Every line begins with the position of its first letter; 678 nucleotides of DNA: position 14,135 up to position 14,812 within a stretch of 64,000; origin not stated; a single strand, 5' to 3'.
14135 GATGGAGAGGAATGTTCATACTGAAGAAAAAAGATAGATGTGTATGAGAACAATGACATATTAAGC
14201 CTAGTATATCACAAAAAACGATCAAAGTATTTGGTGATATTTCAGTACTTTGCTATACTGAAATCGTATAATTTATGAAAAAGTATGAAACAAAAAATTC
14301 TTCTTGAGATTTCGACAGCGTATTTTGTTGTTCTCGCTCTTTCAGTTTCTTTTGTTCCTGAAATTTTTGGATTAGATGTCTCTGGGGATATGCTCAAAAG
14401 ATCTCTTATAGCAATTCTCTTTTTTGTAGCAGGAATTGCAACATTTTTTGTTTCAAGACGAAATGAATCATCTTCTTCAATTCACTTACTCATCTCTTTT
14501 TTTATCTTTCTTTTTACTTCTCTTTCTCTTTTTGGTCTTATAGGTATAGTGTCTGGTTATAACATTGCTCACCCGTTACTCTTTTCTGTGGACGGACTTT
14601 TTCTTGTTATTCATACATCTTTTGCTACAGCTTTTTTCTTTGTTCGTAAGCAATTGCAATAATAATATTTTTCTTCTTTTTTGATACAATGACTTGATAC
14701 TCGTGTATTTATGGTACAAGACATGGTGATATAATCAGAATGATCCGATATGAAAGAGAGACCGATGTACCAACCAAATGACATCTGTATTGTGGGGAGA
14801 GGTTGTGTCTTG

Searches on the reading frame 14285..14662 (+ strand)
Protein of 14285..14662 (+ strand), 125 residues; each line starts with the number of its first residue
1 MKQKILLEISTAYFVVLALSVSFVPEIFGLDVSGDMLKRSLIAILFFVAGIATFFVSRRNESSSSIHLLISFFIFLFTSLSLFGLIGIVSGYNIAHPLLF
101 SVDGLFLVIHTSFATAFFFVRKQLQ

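Call 7: search_protein_families(library=pfam, proteins=[window:14285-14662:+], max_evalue=0.01)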
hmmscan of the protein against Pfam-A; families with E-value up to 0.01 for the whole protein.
window:14285-14662:+ (125 aa): 0 families

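Call 8: search_protein_families(library=pfam, proteins=[window:14285-14662:+], max_evalue=10)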
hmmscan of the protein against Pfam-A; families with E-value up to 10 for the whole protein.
window:14285-14662:+ (125 aa): 2 families
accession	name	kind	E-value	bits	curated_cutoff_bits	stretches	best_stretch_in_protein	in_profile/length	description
PF11874.13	DUF3394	-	0.44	10.6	28.2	1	40-75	8-43/181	Domain of unknown function (DUF3394)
PF09900.14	DUF2127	-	0.97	10.1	24.3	1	37-64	7-34/140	Predicted membrane protein (DUF2127)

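Call 9: search_protein_families(library=ncbifam, proteins=[window:14285-14662:+], max_evalue=1)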
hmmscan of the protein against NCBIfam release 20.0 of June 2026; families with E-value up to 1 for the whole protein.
window:14285-14662:+ (125 aa): 3 families
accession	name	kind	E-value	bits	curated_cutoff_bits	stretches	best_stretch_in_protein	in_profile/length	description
NF033507.3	Loki-CTERM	subfamily_domain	0.07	13.5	19.9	1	42-60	7-24/27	Loki-CTERM sorting domain-containing protein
NF058670.1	sorting_LPXTATN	domain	0.22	11.9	32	1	41-59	13-31/32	LPxTATN C-terminal sorting signal domain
NF047566.1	SE1626_fam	equivalog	0.31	10.9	70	1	41-76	10-42/55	SE1626 family protein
